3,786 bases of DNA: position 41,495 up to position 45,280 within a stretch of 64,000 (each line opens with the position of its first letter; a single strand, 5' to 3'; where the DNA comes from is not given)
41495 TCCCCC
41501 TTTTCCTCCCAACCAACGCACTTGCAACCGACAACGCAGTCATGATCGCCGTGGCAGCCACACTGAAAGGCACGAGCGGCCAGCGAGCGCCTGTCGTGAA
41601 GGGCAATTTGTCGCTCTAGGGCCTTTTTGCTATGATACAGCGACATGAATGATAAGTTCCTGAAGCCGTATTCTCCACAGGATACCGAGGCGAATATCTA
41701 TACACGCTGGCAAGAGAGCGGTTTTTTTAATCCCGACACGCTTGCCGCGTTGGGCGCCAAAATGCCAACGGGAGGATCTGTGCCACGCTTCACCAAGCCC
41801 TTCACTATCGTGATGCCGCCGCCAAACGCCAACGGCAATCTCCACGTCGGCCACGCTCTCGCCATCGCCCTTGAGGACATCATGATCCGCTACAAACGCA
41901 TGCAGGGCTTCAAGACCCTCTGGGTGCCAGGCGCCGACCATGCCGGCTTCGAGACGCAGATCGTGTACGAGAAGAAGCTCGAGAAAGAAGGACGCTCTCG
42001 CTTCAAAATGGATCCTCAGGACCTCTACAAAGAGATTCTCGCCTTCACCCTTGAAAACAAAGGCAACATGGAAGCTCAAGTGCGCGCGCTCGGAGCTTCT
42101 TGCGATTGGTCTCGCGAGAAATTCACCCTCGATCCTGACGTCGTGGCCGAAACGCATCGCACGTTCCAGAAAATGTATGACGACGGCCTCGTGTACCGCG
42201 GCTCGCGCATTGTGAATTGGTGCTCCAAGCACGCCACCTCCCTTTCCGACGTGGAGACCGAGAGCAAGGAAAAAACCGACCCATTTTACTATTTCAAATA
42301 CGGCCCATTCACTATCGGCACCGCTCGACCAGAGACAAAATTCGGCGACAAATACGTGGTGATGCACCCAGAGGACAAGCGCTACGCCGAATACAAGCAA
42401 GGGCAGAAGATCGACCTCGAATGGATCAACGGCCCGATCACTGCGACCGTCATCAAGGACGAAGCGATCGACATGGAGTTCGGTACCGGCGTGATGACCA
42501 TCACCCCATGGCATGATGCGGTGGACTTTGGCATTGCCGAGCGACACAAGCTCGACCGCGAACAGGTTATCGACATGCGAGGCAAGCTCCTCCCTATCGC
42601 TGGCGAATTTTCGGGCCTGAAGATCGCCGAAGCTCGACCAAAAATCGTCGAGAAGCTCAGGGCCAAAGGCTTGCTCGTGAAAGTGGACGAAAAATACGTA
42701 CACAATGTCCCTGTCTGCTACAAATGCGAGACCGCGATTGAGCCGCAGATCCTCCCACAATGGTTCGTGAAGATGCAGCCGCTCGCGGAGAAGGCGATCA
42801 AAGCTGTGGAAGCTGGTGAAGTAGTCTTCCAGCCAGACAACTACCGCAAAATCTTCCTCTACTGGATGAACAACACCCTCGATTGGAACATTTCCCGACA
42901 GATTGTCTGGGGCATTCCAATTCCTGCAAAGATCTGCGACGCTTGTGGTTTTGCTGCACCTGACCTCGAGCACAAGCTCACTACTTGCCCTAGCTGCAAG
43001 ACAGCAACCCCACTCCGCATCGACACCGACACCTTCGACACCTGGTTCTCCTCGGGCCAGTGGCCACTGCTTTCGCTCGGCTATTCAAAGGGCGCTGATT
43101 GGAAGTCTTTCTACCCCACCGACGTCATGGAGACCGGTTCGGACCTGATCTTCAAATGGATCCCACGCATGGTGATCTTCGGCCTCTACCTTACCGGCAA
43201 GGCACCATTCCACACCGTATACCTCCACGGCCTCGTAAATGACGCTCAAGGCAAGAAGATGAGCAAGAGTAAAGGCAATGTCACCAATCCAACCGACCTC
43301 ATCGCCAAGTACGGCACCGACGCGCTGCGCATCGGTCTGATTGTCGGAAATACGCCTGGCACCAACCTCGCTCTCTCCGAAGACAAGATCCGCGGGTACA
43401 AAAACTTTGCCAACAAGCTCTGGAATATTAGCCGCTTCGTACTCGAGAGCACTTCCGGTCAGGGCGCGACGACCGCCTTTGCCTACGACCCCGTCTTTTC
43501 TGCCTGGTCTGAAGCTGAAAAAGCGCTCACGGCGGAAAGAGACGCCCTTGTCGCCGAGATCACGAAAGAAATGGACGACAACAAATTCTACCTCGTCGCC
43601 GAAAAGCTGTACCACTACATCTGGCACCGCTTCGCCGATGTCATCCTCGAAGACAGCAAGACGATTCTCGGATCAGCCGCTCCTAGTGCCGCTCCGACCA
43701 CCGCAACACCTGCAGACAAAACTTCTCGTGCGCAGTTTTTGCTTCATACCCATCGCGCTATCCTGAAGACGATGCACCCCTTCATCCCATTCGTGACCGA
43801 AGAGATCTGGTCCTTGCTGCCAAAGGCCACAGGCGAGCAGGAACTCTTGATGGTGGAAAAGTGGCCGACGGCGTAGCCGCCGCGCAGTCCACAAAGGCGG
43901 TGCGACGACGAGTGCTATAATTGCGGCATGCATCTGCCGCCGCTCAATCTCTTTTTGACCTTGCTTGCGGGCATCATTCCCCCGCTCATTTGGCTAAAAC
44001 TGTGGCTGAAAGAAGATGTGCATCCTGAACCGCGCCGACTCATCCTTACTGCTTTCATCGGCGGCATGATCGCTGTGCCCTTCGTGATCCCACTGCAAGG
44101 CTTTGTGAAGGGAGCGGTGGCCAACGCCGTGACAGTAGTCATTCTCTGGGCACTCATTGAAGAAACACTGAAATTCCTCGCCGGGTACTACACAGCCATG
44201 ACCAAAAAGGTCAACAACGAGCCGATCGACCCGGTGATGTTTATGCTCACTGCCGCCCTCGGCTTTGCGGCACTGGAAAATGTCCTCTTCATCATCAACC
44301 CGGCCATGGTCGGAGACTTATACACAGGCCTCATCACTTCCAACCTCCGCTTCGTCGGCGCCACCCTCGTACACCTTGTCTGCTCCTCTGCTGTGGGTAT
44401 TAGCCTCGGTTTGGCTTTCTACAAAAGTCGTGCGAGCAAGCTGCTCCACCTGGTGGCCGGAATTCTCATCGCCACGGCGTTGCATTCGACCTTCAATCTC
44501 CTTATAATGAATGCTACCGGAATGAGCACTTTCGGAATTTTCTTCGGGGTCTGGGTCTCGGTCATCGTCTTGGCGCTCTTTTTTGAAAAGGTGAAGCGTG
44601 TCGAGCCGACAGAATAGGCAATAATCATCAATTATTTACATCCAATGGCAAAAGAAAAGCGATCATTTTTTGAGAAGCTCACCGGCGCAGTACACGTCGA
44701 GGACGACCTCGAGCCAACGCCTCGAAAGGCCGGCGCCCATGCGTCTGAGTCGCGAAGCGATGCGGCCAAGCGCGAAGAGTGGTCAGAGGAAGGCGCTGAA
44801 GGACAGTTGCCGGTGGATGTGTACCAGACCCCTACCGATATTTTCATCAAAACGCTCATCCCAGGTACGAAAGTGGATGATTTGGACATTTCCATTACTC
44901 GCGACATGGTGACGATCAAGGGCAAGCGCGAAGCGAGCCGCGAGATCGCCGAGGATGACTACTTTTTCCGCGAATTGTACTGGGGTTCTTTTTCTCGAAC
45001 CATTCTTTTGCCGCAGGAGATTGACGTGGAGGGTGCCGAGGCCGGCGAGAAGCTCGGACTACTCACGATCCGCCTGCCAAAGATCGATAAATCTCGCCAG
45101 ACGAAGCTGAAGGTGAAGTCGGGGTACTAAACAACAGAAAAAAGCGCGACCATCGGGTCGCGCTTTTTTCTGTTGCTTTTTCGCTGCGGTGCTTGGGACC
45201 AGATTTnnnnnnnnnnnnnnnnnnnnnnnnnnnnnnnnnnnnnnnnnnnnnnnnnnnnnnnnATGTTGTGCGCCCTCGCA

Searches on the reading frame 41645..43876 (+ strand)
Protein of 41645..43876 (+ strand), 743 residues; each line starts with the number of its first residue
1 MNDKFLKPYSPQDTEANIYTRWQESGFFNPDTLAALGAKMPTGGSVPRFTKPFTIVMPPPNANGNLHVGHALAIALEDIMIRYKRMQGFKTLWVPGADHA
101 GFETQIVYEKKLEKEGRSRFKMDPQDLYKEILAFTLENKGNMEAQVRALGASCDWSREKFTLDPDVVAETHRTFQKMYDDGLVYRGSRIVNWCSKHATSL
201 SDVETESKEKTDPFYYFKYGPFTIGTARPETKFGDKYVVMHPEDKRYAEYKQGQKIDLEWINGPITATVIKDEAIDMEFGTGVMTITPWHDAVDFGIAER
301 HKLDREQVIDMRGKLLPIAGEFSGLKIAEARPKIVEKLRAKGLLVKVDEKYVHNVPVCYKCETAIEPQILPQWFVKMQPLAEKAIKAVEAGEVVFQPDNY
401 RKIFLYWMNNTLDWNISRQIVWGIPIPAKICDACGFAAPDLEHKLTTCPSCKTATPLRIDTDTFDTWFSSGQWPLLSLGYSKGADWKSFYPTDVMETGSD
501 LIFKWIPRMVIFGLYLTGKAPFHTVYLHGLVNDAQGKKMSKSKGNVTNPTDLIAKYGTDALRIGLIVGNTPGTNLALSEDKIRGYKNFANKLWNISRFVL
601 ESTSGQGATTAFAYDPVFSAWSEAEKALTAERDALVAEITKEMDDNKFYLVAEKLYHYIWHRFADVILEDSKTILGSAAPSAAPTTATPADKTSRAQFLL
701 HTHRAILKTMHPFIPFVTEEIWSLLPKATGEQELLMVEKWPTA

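Call 5: search_protein_families(library=pfam, proteins=[window:41645-43876:+], max_evalue=0.001)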
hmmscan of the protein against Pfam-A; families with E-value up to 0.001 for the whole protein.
window:41645-43876:+ (743 aa): 4 families
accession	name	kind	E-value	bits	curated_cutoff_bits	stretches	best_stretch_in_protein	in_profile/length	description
PF00133.28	tRNA-synt_1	-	9.3e-117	390.7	22.7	1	50-571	22-407/414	tRNA synthetases class I (I, L, M and V)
PF09334.17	tRNA-synt_1g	-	1.6e-21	77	20.1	3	57-202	5-132/391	tRNA synthetases class I (M)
PF08264.19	Anticodon_1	-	3.7e-20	72.7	25.1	1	626-741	2-105/148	Anticodon-binding domain of tRNA ligase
PF01406.26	tRNA-synt_1e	-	0.00019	21.3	27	0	494-568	210-283/301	tRNA synthetases class I (C) catalytic domain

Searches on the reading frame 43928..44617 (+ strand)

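Call 79: search_protein_families(library=pfam, proteins=[window:43928-44617:+], max_evalue=0.001)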
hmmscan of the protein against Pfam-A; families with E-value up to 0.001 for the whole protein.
window:43928-44617:+ (229 aa): 1 family
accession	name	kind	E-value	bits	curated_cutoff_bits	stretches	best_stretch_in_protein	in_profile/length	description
PF13367.11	PrsW-protease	-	1.8e-24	86.8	23.5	1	34-216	1-194/196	PrsW family intramembrane metalloprotease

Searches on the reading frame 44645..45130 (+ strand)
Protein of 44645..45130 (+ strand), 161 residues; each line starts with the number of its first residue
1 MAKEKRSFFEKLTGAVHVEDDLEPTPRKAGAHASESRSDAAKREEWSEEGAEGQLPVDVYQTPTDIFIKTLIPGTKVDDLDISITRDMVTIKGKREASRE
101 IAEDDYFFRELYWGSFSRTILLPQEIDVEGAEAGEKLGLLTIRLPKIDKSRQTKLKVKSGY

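Call 79: search_protein_families(library=pfam, proteins=[window:44645-45130:+], max_evalue=0.001)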
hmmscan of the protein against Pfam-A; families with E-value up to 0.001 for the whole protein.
window:44645-45130:+ (161 aa): 1 family
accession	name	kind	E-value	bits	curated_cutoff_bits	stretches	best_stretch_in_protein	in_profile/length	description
PF00011.27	HSP20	-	1.4e-13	51.2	20.8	1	61-152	4-93/102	Hsp20/alpha crystallin family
